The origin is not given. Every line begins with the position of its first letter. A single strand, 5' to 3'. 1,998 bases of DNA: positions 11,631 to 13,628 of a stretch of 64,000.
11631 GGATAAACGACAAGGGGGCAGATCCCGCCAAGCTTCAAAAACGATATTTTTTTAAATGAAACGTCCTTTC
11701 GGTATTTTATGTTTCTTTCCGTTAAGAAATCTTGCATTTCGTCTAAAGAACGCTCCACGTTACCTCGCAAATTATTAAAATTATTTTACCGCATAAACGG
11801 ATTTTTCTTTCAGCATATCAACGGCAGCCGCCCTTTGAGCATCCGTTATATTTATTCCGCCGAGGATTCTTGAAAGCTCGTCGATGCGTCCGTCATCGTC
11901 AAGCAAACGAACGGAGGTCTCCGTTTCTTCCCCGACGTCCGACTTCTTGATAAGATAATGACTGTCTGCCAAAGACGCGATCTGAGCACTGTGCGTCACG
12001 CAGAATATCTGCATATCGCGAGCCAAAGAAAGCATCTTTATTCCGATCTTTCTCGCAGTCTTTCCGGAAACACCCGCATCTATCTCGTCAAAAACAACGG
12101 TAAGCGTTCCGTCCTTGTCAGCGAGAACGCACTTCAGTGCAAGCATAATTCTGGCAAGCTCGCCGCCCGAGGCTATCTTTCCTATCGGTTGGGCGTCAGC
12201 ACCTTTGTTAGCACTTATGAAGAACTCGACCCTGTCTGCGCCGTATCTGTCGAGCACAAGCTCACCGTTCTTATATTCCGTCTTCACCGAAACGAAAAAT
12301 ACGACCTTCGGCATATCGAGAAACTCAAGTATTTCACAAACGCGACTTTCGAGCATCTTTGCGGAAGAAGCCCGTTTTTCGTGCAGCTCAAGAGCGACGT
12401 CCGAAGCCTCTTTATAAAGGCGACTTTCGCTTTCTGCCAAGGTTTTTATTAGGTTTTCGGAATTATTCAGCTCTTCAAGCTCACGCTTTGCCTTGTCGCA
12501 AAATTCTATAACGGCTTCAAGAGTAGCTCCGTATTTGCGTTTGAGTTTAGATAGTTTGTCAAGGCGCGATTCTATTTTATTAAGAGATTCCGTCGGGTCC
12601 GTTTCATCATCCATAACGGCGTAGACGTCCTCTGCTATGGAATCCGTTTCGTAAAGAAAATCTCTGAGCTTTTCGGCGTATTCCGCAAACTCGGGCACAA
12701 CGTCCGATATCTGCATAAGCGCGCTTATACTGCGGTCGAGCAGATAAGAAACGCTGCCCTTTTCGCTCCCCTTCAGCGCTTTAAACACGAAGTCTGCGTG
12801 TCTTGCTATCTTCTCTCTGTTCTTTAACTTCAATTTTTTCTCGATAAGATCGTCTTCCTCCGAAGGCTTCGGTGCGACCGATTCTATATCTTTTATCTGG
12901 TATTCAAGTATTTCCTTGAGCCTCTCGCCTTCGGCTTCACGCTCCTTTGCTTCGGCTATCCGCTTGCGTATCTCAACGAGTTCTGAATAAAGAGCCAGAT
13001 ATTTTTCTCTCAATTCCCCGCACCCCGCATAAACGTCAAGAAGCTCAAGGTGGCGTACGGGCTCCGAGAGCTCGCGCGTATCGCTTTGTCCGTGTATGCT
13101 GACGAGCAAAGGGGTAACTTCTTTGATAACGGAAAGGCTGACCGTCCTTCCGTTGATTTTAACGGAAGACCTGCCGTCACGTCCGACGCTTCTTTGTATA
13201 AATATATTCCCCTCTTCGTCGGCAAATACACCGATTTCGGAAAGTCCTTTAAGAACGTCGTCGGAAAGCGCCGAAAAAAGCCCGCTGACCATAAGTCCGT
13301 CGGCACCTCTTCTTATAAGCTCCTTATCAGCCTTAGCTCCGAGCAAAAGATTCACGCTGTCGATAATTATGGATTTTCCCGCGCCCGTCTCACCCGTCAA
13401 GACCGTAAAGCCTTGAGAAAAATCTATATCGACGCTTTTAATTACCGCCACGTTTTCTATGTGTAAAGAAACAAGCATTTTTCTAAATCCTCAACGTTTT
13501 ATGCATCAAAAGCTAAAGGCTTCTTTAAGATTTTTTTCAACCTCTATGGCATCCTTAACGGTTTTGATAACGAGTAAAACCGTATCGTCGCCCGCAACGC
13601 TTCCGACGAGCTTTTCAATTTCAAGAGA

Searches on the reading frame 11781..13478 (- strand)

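Call 59: search_protein_families(library=pfam, proteins=[window:11781-13478:-], max_evalue=0.00001)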
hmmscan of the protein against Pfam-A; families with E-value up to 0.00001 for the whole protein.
window:11781-13478:- (565 aa): 3 families
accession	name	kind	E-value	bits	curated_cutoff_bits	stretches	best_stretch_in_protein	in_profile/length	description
PF02463.25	SMC_N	-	2e-21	76.9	40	1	2-513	2-214/220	RecF/RecN/SMC N terminal domain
PF13476.12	AAA_23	-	2.3e-11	45.1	27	1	4-300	1-177/201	AAA domain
PF13175.12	AAA_15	-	4.4e-08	33.6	32.1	1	1-501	1-374/374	AAA ATPase domain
